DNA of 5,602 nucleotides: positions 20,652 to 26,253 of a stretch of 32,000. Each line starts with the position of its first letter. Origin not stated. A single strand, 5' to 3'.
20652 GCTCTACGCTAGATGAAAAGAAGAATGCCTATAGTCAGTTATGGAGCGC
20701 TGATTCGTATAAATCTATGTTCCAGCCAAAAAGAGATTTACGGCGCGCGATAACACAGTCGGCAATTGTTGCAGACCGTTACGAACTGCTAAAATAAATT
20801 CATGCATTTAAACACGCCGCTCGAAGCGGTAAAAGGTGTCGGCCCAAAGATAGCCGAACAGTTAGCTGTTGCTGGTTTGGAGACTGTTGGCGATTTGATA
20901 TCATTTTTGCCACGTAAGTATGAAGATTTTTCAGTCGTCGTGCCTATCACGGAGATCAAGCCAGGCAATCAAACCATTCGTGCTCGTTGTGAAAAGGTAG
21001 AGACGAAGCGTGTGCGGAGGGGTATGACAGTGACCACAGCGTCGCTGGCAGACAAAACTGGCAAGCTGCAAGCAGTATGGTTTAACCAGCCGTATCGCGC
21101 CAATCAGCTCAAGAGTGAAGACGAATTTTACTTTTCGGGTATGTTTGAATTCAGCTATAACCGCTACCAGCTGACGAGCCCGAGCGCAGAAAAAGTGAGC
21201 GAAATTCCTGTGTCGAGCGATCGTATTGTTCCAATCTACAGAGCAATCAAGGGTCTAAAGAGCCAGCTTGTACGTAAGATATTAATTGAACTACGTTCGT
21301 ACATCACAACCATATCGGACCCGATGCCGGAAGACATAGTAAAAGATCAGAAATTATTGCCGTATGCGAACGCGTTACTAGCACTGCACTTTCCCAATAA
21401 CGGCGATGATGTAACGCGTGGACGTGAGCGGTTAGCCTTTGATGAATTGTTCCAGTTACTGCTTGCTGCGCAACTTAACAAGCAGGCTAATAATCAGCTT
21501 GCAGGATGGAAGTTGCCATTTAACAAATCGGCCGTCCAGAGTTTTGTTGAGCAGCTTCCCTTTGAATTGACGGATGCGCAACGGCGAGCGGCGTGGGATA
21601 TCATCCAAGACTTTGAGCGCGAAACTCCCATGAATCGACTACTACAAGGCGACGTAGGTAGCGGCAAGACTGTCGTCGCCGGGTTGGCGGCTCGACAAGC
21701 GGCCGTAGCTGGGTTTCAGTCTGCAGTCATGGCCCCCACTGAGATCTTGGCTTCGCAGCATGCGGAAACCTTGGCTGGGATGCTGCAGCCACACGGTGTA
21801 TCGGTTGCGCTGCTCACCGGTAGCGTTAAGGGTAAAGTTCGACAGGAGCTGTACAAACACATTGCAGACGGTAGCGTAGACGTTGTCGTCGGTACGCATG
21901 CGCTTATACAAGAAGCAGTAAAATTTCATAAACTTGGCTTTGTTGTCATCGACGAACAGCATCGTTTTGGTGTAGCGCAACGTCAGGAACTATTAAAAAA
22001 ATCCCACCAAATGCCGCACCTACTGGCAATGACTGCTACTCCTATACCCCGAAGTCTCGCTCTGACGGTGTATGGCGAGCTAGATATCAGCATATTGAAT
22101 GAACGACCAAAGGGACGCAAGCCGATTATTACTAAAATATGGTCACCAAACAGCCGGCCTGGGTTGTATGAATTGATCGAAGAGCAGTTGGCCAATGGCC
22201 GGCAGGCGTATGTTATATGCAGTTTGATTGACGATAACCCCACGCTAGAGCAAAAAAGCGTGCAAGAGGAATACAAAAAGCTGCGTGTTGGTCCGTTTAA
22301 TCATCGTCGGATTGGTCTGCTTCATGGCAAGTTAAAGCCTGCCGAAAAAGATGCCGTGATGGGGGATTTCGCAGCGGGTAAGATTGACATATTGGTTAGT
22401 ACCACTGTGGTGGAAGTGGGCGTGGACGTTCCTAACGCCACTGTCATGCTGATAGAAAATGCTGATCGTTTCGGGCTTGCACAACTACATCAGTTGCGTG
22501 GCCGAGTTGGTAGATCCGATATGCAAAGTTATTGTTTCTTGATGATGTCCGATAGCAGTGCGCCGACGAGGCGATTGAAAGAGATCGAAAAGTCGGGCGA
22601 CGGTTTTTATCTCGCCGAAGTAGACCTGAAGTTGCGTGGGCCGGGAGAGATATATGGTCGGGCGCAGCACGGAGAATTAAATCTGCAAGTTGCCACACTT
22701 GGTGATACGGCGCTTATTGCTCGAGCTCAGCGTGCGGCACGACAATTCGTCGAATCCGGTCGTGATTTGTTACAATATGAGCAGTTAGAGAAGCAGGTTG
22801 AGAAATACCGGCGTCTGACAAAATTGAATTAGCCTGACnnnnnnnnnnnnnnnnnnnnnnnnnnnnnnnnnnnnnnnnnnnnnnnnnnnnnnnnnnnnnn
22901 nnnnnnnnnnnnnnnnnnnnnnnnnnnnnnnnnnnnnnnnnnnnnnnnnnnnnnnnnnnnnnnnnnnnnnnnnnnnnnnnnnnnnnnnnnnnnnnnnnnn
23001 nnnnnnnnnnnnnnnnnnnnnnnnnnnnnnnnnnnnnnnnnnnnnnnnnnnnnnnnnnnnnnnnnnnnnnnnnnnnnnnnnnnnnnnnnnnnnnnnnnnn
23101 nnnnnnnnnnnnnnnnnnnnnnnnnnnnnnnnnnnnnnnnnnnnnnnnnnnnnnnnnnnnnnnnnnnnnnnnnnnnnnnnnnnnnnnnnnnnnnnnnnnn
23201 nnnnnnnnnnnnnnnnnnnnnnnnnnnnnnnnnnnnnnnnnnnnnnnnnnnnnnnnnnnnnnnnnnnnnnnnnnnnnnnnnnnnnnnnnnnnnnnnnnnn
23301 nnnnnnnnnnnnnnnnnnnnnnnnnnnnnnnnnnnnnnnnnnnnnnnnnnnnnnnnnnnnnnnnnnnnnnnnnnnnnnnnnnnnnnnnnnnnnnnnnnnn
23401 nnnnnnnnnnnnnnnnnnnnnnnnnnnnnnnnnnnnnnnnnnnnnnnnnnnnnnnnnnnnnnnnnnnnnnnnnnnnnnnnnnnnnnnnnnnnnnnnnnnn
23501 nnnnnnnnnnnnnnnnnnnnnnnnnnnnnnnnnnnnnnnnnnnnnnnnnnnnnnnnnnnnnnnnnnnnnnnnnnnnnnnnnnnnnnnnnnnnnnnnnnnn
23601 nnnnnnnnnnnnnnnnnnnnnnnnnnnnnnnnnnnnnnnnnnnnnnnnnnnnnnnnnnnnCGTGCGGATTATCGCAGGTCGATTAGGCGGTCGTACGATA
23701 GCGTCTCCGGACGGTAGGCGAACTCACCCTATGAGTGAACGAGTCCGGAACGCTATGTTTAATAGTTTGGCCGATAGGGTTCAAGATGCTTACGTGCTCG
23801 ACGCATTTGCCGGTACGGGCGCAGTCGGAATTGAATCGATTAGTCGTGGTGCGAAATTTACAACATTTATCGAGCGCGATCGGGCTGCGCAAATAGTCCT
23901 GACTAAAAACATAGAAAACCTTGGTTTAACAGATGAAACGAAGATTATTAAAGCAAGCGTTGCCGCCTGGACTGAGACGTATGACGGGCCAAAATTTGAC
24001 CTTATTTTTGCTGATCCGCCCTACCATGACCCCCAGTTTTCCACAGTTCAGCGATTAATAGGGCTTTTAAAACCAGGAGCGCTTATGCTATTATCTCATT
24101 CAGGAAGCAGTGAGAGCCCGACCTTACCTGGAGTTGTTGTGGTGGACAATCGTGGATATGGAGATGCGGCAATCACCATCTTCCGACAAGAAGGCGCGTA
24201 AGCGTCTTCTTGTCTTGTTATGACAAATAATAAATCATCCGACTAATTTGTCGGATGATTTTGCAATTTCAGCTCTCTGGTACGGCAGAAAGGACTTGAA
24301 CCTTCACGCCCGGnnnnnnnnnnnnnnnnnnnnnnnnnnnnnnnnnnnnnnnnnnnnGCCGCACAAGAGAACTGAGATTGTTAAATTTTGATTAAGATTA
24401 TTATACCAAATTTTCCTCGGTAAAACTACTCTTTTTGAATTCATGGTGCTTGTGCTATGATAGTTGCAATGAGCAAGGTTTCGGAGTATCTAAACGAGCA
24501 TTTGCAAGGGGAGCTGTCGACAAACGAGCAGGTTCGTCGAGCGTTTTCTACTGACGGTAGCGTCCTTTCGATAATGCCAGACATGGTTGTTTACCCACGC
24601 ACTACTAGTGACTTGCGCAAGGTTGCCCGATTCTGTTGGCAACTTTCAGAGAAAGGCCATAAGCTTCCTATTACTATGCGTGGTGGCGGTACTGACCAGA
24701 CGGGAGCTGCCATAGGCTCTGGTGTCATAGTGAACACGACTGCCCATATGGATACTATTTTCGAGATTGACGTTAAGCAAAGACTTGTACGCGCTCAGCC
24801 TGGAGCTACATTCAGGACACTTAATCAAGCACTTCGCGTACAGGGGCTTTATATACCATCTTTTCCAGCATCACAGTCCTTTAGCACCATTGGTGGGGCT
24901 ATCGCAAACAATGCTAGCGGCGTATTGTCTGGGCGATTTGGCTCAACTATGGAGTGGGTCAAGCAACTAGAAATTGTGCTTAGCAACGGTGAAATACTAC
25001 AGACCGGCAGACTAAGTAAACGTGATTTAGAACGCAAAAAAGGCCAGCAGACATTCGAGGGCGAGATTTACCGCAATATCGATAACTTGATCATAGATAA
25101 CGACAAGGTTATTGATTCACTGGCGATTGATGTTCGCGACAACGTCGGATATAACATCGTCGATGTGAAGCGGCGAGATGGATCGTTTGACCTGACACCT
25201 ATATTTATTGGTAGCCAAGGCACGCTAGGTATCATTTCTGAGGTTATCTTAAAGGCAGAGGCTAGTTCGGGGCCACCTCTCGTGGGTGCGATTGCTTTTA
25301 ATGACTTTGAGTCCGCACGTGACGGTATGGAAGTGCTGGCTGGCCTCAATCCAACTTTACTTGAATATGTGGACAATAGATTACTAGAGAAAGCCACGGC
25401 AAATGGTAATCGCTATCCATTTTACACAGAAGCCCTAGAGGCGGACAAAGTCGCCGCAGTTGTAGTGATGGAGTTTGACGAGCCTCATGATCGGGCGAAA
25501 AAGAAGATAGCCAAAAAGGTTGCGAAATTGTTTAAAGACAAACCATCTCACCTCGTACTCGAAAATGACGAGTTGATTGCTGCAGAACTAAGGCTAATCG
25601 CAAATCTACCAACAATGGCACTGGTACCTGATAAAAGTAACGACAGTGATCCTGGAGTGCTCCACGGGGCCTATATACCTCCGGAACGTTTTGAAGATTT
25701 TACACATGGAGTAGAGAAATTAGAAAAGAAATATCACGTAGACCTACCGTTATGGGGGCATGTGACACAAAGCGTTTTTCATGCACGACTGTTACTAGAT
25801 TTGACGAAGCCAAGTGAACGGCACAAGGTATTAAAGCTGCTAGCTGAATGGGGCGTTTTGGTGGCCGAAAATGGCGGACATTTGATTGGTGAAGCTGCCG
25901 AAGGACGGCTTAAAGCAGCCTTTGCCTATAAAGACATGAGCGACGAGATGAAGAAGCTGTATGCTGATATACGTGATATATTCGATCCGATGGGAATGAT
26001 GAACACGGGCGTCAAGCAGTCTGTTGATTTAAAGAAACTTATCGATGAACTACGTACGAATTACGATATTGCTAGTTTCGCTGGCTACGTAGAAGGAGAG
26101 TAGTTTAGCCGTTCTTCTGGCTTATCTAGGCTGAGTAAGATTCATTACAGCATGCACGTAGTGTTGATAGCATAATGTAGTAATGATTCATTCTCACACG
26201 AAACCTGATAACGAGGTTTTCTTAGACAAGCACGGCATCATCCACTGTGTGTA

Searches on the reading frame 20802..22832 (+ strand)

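Call 9: search_protein_families(library=pfam, proteins=[window:20802-22832:+])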
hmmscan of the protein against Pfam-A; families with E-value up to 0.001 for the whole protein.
window:20802-22832:+ (676 aa): 11 families
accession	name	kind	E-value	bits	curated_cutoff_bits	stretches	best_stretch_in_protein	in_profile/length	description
PF17191.10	RecG_wedge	-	2.6e-27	95.8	23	1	10-163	5-157/162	RecG wedge domain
PF00270.35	DEAD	-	7.7e-24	84.7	26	1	277-418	15-163/167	DEAD/DEAH box helicase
PF00271.37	Helicase_C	-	6.6e-23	81.5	23.5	1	458-572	9-109/110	Helicase conserved C-terminal domain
PF04851.21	ResIII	-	8.8e-12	45.7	22.5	1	254-414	2-162/164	Type III restriction enzyme, res subunit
PF01336.31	tRNA_anti-codon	-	3.4e-07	30.5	27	1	66-130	10-73/75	OB-fold nucleic acid binding domain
PF19833.4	RecG_dom3_C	-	8.2e-07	29.4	26.8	1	600-666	3-73/87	ATP-dependent DNA helicase RecG, domain 3, C-terminal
PF07517.20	SecA_DEAD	-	2e-05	24.4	24.6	1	285-353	99-167/290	SecA DEAD-like domain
PF13604.12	AAA_30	-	3.8e-05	23.9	27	1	256-402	2-113/191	AAA domain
PF00176.29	SNF2-rel_dom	-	0.00034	20.3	24.9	1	276-419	17-168/290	SNF2-related domain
PF13401.12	AAA_22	-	0.00047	20.9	27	0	280-408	9-120/130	AAA domain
PF22590.2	Cas3-like_C_2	-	0.0006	20.5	27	0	501-572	29-104/106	CRISPR-associated nuclease/helicase Cas3, C-terminal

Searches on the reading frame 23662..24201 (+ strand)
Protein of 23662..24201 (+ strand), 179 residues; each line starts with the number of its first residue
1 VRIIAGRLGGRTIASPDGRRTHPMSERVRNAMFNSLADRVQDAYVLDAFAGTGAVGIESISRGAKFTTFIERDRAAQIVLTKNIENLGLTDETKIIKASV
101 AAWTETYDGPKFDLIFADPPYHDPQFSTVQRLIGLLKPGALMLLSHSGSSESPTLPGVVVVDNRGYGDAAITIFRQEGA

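Call 9: search_protein_families(library=pfam, proteins=[window:23662-24201:+])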
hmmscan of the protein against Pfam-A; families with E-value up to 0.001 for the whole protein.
window:23662-24201:+ (179 aa): 3 families
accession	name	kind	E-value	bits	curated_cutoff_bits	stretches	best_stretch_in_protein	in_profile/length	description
PF03602.21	Cons_hypoth95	-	9.9e-44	149.6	24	1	1-174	1-181/182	Conserved hypothetical protein 95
PF05175.20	MTS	-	1.2e-05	25.5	23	1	34-131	25-121/170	Methyltransferase small domain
PF01170.24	UPF0020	-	0.0004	20.6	22.3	0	23-73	11-60/197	RMKL-like, methyltransferase domain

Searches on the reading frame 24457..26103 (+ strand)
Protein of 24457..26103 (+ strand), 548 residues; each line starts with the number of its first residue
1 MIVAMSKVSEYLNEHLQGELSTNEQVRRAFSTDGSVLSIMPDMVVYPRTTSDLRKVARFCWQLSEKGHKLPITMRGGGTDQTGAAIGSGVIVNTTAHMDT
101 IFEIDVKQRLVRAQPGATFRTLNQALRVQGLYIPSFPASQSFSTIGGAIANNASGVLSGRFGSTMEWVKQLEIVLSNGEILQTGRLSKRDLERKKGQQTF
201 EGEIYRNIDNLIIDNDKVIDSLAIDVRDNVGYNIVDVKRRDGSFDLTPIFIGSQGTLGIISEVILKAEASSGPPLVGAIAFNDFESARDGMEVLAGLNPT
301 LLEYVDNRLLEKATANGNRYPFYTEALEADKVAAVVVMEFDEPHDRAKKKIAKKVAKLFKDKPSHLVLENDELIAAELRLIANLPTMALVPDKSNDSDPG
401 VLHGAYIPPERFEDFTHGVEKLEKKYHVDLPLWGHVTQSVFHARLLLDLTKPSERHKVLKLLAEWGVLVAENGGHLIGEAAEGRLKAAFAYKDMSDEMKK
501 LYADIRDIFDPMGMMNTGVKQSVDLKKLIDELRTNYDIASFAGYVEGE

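Call 9: search_protein_families(library=pfam, proteins=[window:24457-26103:+])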
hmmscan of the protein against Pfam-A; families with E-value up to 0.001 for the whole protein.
window:24457-26103:+ (548 aa): 2 families
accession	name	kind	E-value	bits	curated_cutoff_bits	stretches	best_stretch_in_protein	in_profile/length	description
PF01565.28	FAD_binding_4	-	1.3e-33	116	26.4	1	41-183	1-138/139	FAD binding domain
PF02913.24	FAD-oxidase_C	-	9.2e-19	68.6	21.2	1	277-518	8-246/248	FAD linked oxidases, C-terminal domain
